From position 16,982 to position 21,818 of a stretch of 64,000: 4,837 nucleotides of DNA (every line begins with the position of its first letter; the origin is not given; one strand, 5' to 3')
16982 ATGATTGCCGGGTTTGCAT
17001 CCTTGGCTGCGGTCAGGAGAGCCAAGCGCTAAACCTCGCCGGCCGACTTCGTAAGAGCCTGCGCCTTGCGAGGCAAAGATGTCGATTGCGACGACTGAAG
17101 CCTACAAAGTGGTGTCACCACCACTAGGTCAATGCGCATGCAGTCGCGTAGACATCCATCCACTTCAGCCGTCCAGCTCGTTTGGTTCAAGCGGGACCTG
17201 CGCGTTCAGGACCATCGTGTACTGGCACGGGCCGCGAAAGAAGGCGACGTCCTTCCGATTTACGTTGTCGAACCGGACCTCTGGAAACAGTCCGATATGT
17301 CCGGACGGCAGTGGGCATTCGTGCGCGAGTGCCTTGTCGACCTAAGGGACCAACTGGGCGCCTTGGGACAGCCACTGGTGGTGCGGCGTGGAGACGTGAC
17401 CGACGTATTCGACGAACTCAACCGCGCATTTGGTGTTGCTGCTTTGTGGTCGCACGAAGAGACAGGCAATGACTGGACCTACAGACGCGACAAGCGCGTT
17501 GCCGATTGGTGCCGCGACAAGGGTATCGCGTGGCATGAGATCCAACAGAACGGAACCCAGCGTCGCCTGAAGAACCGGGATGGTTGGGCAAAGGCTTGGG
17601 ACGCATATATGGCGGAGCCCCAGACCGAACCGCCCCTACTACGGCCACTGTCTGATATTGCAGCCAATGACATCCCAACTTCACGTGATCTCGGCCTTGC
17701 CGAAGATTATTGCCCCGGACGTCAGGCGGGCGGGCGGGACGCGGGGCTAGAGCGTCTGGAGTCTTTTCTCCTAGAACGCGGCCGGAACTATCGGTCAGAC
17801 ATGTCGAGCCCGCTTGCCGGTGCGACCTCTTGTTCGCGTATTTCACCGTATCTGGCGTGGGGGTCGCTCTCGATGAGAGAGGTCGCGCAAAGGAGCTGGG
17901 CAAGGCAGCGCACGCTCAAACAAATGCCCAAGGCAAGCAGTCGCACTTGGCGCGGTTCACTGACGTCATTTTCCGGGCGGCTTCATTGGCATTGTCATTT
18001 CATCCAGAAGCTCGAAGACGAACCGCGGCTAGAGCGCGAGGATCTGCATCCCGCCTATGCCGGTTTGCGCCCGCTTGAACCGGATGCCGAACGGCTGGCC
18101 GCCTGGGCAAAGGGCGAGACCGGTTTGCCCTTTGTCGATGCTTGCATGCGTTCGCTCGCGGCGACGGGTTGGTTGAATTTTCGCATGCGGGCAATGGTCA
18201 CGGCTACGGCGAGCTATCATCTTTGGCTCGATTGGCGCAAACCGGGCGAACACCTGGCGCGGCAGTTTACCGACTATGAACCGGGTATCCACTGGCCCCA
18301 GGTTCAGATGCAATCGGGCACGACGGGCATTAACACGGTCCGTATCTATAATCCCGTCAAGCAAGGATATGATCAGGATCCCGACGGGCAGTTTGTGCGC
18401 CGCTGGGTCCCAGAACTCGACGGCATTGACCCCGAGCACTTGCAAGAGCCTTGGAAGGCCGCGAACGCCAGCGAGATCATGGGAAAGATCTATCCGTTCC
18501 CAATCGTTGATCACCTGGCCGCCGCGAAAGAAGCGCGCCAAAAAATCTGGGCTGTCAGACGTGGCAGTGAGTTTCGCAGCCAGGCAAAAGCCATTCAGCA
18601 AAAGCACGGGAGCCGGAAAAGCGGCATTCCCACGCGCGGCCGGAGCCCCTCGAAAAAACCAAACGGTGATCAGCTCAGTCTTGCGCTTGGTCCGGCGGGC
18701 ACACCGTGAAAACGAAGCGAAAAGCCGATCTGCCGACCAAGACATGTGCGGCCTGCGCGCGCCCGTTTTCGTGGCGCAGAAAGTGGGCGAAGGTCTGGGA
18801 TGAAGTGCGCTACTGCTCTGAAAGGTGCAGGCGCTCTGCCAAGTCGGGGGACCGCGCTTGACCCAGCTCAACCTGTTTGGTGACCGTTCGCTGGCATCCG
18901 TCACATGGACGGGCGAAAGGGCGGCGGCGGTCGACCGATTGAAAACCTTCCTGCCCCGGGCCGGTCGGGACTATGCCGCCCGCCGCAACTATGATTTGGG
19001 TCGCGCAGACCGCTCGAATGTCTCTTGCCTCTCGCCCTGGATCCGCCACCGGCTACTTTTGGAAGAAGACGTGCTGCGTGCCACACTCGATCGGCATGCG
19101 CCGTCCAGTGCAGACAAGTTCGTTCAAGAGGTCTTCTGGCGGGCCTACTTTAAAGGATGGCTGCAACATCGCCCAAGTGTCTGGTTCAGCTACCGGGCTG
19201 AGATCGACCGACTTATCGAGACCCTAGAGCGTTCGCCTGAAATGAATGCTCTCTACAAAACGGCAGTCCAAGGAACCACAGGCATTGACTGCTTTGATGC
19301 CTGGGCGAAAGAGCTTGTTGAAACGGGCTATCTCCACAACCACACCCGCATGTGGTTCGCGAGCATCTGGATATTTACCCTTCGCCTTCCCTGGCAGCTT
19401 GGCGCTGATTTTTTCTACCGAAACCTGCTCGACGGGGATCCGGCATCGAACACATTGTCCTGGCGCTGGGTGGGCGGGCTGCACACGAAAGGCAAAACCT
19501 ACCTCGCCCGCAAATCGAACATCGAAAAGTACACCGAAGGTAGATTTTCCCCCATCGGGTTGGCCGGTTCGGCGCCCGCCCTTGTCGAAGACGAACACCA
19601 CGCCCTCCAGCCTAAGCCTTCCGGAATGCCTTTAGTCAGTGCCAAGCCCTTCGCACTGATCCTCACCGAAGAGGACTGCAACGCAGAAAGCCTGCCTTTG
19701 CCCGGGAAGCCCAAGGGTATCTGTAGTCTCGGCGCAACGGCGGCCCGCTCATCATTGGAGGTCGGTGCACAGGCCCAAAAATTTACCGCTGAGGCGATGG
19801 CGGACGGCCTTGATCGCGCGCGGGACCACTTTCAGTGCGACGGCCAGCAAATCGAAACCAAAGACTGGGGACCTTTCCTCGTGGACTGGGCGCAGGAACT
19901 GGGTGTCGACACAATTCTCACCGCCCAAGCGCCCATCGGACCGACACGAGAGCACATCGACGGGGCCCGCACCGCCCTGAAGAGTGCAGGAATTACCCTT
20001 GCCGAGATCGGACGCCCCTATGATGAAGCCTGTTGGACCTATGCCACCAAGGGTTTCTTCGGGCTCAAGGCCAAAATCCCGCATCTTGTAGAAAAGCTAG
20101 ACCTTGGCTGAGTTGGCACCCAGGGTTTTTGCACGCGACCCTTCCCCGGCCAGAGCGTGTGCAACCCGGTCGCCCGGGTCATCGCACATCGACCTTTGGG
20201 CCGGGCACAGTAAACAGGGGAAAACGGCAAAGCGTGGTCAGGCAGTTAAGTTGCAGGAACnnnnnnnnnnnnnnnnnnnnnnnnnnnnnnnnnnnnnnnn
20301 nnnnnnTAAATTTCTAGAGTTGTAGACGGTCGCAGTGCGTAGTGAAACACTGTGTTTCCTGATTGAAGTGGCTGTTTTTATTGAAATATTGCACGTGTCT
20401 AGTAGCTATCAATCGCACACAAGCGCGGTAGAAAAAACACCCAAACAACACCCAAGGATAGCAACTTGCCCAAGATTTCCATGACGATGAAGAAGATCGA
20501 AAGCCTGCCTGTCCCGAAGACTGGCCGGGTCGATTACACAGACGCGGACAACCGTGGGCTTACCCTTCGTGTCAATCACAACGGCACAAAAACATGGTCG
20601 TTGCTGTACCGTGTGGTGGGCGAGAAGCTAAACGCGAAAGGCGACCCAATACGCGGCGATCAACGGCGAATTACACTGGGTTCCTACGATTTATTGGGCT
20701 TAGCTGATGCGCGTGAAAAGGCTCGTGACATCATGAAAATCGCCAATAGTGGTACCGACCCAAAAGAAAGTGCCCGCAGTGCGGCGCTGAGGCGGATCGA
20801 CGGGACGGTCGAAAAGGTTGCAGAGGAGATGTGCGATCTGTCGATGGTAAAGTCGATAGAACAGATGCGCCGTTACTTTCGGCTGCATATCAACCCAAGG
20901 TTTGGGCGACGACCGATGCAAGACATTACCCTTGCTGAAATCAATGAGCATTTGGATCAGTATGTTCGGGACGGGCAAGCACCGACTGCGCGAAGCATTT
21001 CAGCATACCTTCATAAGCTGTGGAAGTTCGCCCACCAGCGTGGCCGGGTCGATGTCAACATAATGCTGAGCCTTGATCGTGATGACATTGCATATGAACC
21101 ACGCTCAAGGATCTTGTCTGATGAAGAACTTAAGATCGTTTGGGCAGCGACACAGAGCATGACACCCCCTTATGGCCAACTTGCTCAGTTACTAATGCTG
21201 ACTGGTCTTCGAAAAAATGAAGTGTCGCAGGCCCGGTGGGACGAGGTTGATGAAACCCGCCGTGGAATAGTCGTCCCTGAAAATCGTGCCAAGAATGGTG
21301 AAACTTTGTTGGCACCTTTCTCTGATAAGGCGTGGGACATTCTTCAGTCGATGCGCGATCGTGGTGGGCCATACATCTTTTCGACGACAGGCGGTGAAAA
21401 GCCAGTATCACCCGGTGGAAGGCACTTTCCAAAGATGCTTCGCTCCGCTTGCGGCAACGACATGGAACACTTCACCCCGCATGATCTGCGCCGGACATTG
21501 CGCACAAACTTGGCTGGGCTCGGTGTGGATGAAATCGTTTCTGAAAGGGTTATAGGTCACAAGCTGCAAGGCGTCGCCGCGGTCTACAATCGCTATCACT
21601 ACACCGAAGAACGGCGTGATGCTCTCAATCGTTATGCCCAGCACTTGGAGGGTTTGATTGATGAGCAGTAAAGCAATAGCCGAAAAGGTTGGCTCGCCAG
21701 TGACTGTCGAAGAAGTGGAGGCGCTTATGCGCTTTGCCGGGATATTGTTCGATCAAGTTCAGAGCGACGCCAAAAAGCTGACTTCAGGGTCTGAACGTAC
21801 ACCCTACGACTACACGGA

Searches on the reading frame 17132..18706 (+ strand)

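Call 26: search_protein_families(library=pfam, proteins=[window:17132-18706:+], max_evalue=0.01)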
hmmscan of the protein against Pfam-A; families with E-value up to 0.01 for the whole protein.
window:17132-18706:+ (525 aa): 2 families
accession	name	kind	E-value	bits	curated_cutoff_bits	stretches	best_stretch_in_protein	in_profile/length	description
PF03441.19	FAD_binding_7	-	4.8e-62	209.4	27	1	281-473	2-202/203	FAD binding domain of DNA photolyase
PF00875.24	DNA_photolyase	-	4.4e-28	98.7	26.6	1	16-139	2-125/164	DNA photolyase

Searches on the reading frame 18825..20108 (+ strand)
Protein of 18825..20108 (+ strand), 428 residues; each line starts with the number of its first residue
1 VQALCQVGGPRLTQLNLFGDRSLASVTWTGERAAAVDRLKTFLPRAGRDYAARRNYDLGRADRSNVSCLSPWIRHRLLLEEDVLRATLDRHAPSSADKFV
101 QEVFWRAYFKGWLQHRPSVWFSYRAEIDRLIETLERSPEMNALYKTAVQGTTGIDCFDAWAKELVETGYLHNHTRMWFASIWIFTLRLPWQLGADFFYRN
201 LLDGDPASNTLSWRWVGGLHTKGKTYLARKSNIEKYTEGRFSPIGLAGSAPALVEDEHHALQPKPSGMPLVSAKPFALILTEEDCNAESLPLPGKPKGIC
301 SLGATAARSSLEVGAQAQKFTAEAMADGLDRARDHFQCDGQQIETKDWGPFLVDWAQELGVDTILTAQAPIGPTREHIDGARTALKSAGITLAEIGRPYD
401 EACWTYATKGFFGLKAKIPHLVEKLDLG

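Call 26: search_protein_families(library=pfam, proteins=[window:18825-20108:+], max_evalue=0.01)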
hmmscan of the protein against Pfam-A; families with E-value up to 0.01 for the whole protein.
window:18825-20108:+ (428 aa): 1 family
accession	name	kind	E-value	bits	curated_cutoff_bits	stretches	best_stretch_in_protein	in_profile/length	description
PF03441.19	FAD_binding_7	-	2.1e-23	83.2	27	1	99-227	1-127/203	FAD binding domain of DNA photolyase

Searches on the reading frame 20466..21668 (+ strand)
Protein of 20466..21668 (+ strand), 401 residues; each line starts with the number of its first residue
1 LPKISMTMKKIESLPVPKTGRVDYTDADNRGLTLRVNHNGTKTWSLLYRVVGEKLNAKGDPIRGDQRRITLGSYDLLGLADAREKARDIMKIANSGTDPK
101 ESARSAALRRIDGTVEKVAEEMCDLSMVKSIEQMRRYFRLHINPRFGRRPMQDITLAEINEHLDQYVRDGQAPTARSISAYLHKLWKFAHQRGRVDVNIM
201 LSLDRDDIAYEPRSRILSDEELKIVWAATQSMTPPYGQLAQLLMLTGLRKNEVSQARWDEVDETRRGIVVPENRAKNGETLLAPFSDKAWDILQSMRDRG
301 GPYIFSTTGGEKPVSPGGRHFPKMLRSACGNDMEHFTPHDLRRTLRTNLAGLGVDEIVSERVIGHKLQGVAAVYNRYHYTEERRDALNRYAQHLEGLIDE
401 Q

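Call 26: search_protein_families(library=pfam, proteins=[window:20466-21668:+], max_evalue=0.01)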
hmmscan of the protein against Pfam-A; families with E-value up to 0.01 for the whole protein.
window:20466-21668:+ (401 aa): 4 families
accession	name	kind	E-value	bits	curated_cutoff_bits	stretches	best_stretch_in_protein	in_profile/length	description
PF13356.12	Arm-DNA-bind_3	-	4.1e-16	59.3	27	1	7-105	2-82/83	Arm DNA-binding domain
PF00589.27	Phage_integrase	-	5.4e-14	52.8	27.1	1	235-378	23-169/172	Phage integrase family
PF22022.2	Phage_int_M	-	6.2e-08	33.2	27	1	127-199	17-89/96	Phage integrase central domain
PF14659.12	Phage_int_SAM_3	-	0.00011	22.8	22.6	1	129-160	20-51/58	Phage integrase, N-terminal SAM-like domain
